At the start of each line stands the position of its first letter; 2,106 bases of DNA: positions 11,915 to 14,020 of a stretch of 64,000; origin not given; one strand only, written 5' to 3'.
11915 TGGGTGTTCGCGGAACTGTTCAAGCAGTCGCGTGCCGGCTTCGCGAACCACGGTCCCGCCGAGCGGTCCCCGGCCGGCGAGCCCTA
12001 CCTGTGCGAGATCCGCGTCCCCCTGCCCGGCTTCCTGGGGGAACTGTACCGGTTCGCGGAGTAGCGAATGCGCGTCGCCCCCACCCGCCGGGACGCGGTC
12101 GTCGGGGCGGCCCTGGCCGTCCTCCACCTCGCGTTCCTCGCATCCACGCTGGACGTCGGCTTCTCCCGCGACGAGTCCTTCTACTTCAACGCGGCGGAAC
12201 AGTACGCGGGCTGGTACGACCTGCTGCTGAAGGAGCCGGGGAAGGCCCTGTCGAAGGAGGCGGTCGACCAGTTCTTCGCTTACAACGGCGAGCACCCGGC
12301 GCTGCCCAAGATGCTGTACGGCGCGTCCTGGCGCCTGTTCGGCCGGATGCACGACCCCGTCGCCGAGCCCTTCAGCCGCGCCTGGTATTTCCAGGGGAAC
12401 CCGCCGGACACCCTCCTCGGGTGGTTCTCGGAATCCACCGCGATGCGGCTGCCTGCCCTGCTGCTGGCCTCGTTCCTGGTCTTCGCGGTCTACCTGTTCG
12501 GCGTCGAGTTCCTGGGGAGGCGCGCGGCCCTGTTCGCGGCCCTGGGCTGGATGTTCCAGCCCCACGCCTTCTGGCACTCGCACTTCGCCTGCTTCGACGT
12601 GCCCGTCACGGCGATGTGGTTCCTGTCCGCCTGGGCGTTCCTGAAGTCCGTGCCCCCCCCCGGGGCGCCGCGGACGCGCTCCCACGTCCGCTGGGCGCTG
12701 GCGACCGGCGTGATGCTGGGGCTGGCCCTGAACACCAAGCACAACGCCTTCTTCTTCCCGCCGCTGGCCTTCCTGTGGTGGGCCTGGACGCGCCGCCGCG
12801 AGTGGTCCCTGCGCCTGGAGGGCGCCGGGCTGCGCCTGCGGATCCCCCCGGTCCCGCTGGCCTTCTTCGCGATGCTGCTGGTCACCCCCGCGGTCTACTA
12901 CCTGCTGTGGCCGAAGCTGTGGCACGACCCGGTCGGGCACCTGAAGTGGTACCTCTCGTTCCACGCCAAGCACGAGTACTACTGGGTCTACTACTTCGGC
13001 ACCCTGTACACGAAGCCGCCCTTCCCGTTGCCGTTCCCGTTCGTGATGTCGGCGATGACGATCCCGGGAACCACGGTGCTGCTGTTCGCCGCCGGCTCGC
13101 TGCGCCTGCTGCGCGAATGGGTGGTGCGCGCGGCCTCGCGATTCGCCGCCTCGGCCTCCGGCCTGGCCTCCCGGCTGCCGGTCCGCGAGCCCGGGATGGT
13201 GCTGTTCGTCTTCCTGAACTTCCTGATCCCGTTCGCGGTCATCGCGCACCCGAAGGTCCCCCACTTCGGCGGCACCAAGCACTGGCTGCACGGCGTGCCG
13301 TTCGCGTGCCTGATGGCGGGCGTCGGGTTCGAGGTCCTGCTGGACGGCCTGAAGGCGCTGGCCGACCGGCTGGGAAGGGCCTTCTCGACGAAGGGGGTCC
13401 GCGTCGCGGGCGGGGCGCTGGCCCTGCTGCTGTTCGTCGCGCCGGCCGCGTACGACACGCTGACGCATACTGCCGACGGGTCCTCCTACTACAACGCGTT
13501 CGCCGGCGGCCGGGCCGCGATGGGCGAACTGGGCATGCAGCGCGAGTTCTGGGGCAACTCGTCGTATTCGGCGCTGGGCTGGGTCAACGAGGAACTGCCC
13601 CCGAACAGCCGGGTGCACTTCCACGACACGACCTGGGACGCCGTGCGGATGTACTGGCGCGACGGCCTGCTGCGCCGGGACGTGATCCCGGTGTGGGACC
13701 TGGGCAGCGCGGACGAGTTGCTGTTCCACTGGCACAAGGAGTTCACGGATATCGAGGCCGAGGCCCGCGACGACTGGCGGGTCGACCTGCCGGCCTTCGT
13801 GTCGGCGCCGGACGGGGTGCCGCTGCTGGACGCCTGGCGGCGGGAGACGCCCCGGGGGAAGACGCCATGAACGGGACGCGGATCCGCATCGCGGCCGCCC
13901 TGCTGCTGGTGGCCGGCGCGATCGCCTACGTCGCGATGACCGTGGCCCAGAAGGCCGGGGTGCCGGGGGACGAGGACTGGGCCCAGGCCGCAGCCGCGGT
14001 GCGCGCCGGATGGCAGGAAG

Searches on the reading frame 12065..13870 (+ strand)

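Call 18: search_protein_families(library=pfam, proteins=[window:12065-13870:+], max_evalue=0.001)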
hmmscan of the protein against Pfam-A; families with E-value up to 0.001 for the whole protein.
window:12065-13870:+ (601 aa): 2 families
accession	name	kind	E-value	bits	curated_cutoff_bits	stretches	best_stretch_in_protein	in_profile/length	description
PF02366.24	PMT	-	1.1e-11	45.2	22.7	1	76-283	44-237/245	Dolichyl-phosphate-mannose-protein mannosyltransferase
PF13231.12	PMT_2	-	5.7e-11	43.3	26.1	1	123-278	20-159/160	Dolichyl-phosphate-mannose-protein mannosyltransferase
